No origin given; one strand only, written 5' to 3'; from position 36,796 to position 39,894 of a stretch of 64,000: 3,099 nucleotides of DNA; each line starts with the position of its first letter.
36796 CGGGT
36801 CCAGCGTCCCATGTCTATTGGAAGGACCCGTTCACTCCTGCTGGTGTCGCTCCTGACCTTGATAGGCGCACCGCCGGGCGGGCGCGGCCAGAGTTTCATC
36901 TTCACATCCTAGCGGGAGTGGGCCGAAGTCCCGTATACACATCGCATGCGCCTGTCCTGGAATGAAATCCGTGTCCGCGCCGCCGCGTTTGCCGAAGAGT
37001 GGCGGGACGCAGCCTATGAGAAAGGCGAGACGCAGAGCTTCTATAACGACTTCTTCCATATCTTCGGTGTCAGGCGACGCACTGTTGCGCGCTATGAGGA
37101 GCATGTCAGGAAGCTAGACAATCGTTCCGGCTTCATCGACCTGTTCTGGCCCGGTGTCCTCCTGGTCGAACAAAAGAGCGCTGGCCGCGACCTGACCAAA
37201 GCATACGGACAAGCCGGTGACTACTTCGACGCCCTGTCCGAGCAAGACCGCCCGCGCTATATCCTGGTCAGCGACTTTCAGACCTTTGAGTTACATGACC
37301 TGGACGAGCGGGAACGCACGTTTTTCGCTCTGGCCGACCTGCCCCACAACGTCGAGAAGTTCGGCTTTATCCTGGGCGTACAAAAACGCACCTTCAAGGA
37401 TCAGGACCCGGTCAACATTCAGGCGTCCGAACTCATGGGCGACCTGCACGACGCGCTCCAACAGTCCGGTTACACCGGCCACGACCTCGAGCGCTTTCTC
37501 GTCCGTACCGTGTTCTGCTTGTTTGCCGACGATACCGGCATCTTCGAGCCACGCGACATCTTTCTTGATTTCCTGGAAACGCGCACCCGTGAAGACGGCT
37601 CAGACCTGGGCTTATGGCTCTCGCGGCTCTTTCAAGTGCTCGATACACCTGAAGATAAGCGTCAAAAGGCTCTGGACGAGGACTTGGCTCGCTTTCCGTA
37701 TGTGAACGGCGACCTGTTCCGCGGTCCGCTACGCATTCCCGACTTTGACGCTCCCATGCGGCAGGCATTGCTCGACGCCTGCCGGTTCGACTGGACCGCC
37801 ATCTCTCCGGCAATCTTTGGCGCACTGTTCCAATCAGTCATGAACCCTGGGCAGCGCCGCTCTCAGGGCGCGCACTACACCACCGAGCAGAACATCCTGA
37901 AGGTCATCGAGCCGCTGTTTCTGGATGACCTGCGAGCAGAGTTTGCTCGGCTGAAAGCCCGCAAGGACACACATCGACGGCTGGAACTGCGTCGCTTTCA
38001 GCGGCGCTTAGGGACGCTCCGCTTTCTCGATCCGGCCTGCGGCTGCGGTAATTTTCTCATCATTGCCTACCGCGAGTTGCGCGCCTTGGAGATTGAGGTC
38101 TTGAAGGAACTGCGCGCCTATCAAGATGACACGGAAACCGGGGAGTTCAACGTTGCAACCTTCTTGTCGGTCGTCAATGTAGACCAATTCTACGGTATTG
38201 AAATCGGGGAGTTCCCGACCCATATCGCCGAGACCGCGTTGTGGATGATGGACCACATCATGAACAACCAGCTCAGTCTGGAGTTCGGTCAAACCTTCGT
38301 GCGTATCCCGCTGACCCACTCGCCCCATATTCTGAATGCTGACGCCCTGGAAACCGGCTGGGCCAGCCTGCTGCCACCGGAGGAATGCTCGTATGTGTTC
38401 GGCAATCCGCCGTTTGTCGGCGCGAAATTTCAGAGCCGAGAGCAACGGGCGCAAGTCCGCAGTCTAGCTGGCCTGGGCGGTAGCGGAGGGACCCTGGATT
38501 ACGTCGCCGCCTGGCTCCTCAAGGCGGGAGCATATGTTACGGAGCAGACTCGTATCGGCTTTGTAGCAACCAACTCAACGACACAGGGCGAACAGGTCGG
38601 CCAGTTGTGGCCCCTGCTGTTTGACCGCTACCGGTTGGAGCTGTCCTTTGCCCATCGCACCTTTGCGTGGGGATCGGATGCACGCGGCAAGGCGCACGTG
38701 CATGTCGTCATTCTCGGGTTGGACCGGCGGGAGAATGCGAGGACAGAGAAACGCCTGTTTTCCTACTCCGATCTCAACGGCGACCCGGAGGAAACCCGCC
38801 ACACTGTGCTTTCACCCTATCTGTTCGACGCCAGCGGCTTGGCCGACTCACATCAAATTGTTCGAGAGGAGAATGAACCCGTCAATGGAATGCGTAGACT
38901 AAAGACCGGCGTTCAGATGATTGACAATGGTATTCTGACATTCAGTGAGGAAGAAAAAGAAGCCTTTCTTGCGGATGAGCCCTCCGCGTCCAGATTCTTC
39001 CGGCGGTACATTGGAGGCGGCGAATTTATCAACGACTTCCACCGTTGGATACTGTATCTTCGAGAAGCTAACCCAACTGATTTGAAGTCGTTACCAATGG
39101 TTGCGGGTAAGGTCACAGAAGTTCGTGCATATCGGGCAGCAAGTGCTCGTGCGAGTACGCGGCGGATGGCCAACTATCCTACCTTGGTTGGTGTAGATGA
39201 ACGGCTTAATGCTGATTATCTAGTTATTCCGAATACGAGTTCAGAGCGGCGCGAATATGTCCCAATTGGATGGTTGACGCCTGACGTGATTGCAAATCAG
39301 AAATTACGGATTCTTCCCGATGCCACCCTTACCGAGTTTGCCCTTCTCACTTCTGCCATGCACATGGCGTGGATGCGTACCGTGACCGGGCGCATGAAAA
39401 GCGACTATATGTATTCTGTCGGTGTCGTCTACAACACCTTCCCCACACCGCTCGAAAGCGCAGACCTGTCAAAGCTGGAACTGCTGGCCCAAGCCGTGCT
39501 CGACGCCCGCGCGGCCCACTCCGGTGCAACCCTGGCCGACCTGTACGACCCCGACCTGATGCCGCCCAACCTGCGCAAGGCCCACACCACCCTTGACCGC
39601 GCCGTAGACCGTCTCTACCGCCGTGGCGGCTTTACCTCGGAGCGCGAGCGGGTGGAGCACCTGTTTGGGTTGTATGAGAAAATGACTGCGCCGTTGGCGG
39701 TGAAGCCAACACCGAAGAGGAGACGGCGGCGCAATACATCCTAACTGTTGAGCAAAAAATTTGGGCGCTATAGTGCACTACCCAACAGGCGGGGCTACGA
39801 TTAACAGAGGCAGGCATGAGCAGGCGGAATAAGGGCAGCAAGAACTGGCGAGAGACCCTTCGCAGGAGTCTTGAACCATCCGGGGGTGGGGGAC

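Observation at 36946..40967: MmeI-family Type IIG enzyme followed by a co-oriented 383-aa unknown with a C-terminal Rx4H motif: candidate R-M-coupled abortive-infection effector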

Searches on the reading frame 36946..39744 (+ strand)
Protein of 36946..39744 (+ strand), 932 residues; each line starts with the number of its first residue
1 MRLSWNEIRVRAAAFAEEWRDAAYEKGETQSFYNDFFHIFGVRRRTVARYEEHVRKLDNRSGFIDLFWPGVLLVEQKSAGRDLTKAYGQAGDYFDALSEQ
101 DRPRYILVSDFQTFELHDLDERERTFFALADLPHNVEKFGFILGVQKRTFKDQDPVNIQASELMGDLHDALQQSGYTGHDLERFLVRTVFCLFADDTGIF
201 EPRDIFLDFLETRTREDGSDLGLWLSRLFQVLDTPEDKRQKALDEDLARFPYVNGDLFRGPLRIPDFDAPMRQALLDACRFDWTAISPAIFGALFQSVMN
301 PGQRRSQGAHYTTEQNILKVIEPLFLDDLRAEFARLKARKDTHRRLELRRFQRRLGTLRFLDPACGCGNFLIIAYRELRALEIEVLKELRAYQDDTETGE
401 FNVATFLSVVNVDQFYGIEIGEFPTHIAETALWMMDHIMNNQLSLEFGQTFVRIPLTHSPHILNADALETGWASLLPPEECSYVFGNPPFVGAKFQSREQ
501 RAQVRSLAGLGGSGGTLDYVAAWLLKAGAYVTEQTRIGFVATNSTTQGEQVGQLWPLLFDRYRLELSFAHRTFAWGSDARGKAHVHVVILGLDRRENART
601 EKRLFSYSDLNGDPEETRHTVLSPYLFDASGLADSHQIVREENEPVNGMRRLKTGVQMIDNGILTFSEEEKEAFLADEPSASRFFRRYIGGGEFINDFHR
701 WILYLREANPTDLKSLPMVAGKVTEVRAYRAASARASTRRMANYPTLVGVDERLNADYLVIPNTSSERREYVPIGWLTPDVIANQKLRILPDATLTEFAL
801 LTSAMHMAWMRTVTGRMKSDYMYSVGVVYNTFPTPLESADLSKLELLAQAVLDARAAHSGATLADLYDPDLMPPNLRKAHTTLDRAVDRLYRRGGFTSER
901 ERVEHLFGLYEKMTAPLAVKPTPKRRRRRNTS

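Call 3: search_protein_families(library=pfam, proteins=[window:36946-39744:+], max_evalue=0.1)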
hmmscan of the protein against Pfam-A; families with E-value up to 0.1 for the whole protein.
window:36946-39744:+ (932 aa): 8 families
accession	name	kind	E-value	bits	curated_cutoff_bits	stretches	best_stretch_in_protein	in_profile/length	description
PF20473.4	MmeI_Mtase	-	1.2e-78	264.3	27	1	343-605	6-258/259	MmeI, DNA-methyltransferase domain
PF20466.3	MmeI_TRD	-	1.6e-65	220.8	27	1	635-835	3-205/207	MmeI, target recognition domain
PF20464.3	MmeI_N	-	5e-45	154.5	27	1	11-173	2-180/181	MmeI, N-terminal domain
PF20467.3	MmeI_C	-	5.1e-28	97.6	27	1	840-917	5-82/83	MmeI, C-terminal domain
PF20465.4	MmeI_hel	-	1.4e-26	93.5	27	1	179-258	1-75/75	MmeI, helicase spacer domain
PF02384.22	N6_Mtase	-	0.00081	19.2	20.4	1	361-545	51-187/311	N-6 DNA Methylase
PF25120.1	DUF7814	-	0.01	16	27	0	227-258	125-156/228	Domain of unknown function (DUF7814)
PF07669.17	Eco57I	-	0.045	14.3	25.3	0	414-550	2-145/171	Eco57I restriction-modification methylase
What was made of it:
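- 36946..39744 (+): MmeI-family Type IIG restriction-modification enzyme, 932 aa, apparently intact. The target-recognition domain (aa 635-835) includes the only stretch (about 38870-39220) not shared at DNA level with most sister loci. Five MmeI Pfam domains (call 3).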

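Call 4: search_protein_families(library=padloc, proteins=[window:36946-39744:+], max_evalue=0.1)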
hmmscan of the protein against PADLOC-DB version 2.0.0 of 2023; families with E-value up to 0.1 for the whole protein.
window:36946-39744:+ (932 aa): 32 families (the best 25 are shown)
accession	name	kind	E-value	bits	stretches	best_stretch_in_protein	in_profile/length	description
PDLC03598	REase_MTase_IIG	-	0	1145.2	1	2-916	2-910/912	Type IIG restriction enzyme-methyltransferase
PDLC03599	REase_MTase_IIG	-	7.6e-80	267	2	24-596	21-582/959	Type IIG restriction enzyme-methyltransferase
PDLC03627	REase_MTase_IIG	-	1.7e-72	242.6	2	77-435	110-481/1136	Type IIG restriction enzyme-methyltransferase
PDLC04134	mad2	-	4.8e-48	162.2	1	29-601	9-451/492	mads_2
PDLC02643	DrmMI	-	5.1e-27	92.2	2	484-892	872-1272/1347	DrmMI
PDLC02644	DrmMI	-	9.1e-13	45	2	484-579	385-482/988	DrmMI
PDLC02646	DrmMI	-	1.8e-09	34.3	1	484-914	286-724/792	DrmMI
PDLC02640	DrmMI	-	1.2e-07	27.8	1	772-891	779-908/1015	DrmMI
PDLC03335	MTase_II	-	5.9e-07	26.5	1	461-562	175-276/607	Type II methyltransferase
PDLC03629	REase_MTase_IIG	-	3.6e-05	19.8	1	297-437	371-514/1182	Type IIG restriction enzyme-methyltransferase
PDLC03021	MTase_I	-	6.6e-05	19.9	1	360-493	188-285/491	Type I methyltransferase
PDLC02538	PglX|PglXI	-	8.8e-05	20.1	1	360-414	60-114/309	PglX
PDLC03609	REase_MTase_IIG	-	0.00023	17.1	1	340-492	417-569/1066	Type IIG restriction enzyme-methyltransferase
PDLC03245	MTase_II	-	0.00031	17.4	1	359-495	57-173/577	Type II methyltransferase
PDLC03630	REase_MTase_IIG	-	0.00065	15.6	1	353-379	402-428/1100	Type IIG restriction enzyme-methyltransferase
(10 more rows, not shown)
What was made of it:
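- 36946..39744 (+): PADLOC REase_MTase_IIG at 1145 bits (call 4).
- On MmeI-family Type IIG R-M (upstream gene): PADLOC REase_MTase_IIG scores 1145 bits over residues 2-916 (call 4).
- Checked: ORF 36946-39744 (932 aa) hits all five MmeI Pfam domains (MmeI_N, MmeI_hel, MmeI_Mtase, MmeI_TRD, MmeI_C; E 1e-78 to 1e-26, call 3) and the PADLOC Type IIG model at 1145 bits (call 4).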

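Call 5: search_protein_families(library=ncbifam, proteins=[window:36946-39744:+], max_evalue=0.1)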
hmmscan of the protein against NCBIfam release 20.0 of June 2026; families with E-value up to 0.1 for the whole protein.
window:36946-39744:+ (932 aa): 4 families
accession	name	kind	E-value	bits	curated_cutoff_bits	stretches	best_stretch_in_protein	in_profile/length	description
NF033455.1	BREX_6_MTaseX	exception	0.0001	20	900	1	357-439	329-403/1319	BREX-6 system adenine-specific DNA-methyltransferase PglX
NF047738.1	antiphage_MADS2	equivalog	0.035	12.4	720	1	359-492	334-453/654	methylation-associated defense system DNA methyltransferase MAD2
TIGR02987.1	met_A_Alw26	exception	0.077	11.7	353.5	0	357-401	32-76/523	Alw26I/Eco31I/Esp3I family type II restriction adenine-specific DNA-methyltransferase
NF033452.1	BREX_1_MTaseX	exception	0.081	10.7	500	0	348-434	305-377/1210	BREX-1 system adenine-specific DNA-methyltransferase PglX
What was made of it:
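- Tried and rejected: Family libraries: direct searches of X against Pfam, PADLOC and NCBIfam found nothing (calls 3-5).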
